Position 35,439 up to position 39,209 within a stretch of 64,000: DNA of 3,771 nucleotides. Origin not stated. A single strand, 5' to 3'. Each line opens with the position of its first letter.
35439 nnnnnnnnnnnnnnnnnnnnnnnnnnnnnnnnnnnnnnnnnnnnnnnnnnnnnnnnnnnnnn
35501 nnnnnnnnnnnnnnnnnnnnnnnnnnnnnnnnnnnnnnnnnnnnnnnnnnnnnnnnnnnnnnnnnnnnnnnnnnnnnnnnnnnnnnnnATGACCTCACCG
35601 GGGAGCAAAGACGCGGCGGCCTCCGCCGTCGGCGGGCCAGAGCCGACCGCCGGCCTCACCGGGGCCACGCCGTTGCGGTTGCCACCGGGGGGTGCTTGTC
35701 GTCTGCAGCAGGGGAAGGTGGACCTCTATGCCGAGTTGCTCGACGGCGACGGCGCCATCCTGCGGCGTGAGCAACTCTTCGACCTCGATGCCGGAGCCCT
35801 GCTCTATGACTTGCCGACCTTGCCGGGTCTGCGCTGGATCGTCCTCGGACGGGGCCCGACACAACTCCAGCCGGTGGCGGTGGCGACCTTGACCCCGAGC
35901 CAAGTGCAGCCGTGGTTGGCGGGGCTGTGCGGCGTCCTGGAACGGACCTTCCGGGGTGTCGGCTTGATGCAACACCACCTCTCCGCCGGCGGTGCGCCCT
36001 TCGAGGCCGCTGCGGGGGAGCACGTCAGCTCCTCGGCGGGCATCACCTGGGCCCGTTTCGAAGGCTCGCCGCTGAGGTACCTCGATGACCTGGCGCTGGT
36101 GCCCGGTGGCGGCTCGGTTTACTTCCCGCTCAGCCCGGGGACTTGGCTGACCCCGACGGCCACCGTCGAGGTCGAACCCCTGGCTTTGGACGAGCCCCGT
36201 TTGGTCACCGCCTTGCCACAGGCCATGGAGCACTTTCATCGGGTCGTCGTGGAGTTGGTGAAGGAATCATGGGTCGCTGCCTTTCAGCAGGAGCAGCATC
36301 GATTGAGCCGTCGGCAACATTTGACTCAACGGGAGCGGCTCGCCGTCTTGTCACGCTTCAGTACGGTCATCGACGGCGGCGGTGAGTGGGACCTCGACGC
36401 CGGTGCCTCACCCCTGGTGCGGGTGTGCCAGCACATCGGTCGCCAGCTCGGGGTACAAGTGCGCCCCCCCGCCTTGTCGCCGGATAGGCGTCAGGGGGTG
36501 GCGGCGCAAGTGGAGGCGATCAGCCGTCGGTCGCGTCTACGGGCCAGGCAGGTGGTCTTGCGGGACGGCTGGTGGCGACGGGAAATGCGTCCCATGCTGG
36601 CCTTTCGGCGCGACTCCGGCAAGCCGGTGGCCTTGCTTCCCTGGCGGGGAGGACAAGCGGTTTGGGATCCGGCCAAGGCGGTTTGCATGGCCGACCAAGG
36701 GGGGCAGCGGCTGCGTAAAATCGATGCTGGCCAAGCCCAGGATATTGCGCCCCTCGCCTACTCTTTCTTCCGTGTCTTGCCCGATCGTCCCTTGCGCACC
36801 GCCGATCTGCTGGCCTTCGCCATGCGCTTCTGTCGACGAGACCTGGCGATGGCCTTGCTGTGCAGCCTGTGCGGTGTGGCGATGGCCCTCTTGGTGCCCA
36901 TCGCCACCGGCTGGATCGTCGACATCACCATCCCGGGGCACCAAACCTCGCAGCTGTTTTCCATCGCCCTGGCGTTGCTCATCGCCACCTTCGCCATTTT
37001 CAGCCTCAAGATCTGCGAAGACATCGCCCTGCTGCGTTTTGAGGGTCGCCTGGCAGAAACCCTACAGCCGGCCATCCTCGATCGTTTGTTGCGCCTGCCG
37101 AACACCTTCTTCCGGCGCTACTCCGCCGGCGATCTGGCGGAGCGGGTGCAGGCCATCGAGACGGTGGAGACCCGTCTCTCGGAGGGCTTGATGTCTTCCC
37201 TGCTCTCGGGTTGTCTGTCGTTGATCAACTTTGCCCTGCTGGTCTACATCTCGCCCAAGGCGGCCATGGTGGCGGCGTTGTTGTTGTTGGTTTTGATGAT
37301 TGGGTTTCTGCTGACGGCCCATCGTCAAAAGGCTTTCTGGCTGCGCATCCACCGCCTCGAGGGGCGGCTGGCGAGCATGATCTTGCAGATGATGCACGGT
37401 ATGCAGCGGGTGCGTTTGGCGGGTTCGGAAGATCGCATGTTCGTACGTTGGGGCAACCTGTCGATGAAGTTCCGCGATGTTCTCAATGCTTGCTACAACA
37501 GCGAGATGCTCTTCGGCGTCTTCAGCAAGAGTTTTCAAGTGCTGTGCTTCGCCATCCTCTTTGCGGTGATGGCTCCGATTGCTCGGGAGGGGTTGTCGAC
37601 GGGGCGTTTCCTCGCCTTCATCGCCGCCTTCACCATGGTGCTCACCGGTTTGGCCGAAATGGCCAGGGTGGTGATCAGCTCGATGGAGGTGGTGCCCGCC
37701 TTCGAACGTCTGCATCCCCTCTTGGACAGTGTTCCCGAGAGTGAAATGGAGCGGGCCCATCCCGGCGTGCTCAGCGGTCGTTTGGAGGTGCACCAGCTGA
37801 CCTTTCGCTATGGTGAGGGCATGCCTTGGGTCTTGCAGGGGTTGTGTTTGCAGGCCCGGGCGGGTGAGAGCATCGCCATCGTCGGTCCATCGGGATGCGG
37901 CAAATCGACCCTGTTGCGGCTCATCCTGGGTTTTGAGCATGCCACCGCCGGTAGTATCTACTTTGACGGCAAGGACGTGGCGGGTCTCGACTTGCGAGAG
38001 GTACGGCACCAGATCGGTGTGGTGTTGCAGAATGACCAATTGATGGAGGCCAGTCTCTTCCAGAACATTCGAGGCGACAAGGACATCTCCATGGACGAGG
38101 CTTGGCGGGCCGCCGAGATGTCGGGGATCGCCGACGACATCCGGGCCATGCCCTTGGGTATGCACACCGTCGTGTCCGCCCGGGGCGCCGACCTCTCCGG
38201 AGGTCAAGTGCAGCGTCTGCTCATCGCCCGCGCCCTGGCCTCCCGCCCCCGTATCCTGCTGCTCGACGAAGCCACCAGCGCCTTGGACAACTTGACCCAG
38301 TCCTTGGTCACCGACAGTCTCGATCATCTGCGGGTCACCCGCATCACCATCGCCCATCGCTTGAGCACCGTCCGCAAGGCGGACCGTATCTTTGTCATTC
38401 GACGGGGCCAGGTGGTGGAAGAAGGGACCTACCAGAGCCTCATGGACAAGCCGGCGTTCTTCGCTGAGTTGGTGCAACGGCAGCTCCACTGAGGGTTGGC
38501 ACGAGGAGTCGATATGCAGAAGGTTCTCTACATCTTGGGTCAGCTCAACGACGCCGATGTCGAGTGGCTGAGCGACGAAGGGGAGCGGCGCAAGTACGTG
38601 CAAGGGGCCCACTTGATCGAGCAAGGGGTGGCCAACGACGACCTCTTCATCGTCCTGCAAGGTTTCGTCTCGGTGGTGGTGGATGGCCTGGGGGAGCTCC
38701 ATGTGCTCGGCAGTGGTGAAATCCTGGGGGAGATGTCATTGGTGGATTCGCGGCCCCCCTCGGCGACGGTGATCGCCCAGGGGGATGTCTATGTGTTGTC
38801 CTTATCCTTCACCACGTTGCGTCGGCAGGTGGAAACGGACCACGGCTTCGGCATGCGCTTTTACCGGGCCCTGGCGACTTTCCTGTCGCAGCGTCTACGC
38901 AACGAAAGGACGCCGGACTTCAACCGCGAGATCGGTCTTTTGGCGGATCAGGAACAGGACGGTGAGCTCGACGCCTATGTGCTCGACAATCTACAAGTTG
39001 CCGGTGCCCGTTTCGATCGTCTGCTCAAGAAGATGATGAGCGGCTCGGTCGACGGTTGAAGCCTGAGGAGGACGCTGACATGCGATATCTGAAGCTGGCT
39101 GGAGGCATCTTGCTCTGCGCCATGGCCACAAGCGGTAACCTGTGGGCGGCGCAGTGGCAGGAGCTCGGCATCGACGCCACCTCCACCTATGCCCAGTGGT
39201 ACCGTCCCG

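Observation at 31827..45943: Class I lanthipeptide cluster wired to an NHLM-type export/processing cassette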

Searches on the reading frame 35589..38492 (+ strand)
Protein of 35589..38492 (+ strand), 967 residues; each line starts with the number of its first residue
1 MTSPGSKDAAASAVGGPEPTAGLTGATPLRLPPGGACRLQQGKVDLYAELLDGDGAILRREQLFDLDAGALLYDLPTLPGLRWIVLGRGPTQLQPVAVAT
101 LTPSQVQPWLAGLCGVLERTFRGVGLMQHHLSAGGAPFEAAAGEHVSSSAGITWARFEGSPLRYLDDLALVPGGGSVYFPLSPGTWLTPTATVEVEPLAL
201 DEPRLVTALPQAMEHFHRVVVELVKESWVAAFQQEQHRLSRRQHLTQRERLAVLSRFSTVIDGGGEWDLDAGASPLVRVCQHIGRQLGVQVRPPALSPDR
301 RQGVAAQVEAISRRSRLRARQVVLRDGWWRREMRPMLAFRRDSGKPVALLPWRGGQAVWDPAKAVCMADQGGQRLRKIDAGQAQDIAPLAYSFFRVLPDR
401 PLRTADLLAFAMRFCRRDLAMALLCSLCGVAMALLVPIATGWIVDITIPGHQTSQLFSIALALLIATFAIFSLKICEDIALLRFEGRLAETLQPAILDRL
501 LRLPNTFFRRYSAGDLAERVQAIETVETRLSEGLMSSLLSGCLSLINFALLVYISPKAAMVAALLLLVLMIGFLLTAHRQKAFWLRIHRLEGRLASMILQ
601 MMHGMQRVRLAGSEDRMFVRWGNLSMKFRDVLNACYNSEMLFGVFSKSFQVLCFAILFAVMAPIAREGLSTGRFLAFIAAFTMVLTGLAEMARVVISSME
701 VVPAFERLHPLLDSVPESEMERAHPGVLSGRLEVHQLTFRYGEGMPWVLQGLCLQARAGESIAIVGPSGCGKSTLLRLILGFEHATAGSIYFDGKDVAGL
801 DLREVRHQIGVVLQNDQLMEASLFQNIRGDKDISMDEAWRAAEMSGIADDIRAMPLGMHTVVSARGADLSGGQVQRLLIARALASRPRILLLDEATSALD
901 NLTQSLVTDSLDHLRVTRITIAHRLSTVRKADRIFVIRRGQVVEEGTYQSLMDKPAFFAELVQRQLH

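Call 3: search_protein_families(library=pfam, proteins=[window:35589-38492:+], max_evalue=0.01)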
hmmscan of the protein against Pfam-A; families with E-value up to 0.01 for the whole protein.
window:35589-38492:+ (967 aa): 6 families
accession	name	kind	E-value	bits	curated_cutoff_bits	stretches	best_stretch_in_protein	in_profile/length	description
PF00005.33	ABC_tran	-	4.3e-32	112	25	1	749-897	1-137/137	ABC transporter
PF00664.28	ABC_membrane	-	9e-19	68.6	28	1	420-685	2-271/274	ABC transporter transmembrane region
PF13401.12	AAA_22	-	1.1e-05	26.2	27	1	760-899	6-96/130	AAA domain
PF02463.25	SMC_N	-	1.1e-05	25.4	40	0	836-939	135-213/220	RecF/RecN/SMC N terminal domain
PF13191.12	AAA_16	-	4.8e-05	24.4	32.6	1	756-913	19-158/167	AAA ATPase domain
PF09818.15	ABC_ATPase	-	0.0068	15.9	23.2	0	844-903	134-192/283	P-loop domain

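Call 4: search_protein_families(library=ncbifam, proteins=[window:35589-38492:+], max_evalue=0.01)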
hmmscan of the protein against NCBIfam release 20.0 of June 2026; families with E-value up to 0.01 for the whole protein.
window:35589-38492:+ (967 aa): 187 families (the best 25 are shown)
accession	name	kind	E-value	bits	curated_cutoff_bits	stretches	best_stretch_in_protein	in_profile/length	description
TIGR03797.1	NHLM_micro_ABC2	equivalog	1.6e-233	777.1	709.4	1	274-966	2-686/686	NHLP bacteriocin export ABC transporter permease/ATPase subunit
TIGR03796.1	NHLM_micro_ABC1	equivalog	5.5e-93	312.5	853.3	1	405-963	142-710/710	NHLP family bacteriocin export ABC transporter peptidase/permease/ATPase subunit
TIGR02203.1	MsbA_lipidA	equivalog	5.7e-89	299.1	602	1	474-965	72-569/572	lipid A export permease/ATP-binding protein MsbA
TIGR01846.1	type_I_sec_HlyB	subfamily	7.2e-83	279.1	725.55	1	415-965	137-692/694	type I secretion system permease/ATPase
NF045513.1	HepA_fam_ABC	equivalog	1.1e-77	261.8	725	1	440-954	74-598/610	heterocyst formation ABC transporter subunit HepA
TIGR00958.1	3a01208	subfamily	3e-76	257.2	874.6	1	411-962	152-711/711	antigen peptide transporter 2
TIGR03375.1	type_I_sec_LssB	subfamily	3.5e-75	253.7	693.1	1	276-954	7-691/696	type I secretion system permease/ATPase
TIGR02204.1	MsbA_rel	hypoth_equivalog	5.5e-75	253.1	780.4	1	408-965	10-575/576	ABC transporter, permease/ATP-binding protein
NF010178.0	PRK13657.1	equivalog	1.1e-70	238.7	733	1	425-965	27-570/588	glucan ABC transporter ATP-binding protein/ permease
NF052233.1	CphA_assoc_ABC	equivalog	1.2e-69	235.5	880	1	409-966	177-744/766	cyanophycin metabolism-associated ABC transporter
TIGR01193.1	bacteriocin_ABC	subfamily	7.4e-65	219.8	523.85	1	442-963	181-707/708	peptide cleavage/export ABC transporter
NF008381.0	PRK11176.1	equivalog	2.6e-64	217.6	867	1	486-966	94-580/582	lipid A ABC transporter ATP-binding protein/permease MsbA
TIGR02868.1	CydC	equivalog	4.5e-57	193.9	329.05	1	489-912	85-515/530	thiol reductant ABC exporter subunit CydC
NF008056.1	PRK10790.1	equivalog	2.3e-56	191.5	746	1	407-965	14-575/584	SmdB family multidrug efflux ABC transporter permease/ATP-binding protein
TIGR01842.1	type_I_sec_PrtD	subfamily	3e-56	191.1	510.15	1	415-952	4-541/544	type I secretion system permease/ATPase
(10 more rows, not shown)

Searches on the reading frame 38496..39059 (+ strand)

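Call 3: search_protein_families(library=pfam, proteins=[window:38496-39059:+], max_evalue=0.01)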
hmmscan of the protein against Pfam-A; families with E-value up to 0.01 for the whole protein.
window:38496-39059:+ (187 aa): 1 family
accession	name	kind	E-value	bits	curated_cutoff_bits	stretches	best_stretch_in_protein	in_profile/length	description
PF00027.35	cNMP_binding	-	3.4e-16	59.4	27.5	1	31-114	1-88/89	Cyclic nucleotide-binding domain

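Call 4: search_protein_families(library=ncbifam, proteins=[window:38496-39059:+], max_evalue=0.01)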
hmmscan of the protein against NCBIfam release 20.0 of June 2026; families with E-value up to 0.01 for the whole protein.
window:38496-39059:+ (187 aa): 6 families
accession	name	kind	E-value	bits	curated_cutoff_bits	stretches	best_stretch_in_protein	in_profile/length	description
TIGR03896.1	cyc_nuc_ocin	subfamily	1.3e-33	116.7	161.05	1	7-179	139-316/317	bacteriocin-type transport-associated protein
NF008732.0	PRK11753.1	equivalog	1.1e-09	38.1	266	1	18-136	12-131/214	cAMP-activated global transcriptional regulator CRP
NF041163.2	encap_f2b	equivalog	1e-07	31.5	400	1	11-159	76-225/450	family 2B encapsulin nanocompartment shell protein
NF006901.0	PRK09392.1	equivalog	0.0002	20.7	211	1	10-135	11-139/236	transcriptional activator FtrB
NF050815.1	TransActFtrBCaul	equivalog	0.00055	19.2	300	1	12-135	15-141/251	transcriptional activator FtrB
NF058543.1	ActPatMycb56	equivalog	0.00098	18.1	460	1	18-98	8-91/317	acetyltransferase Pat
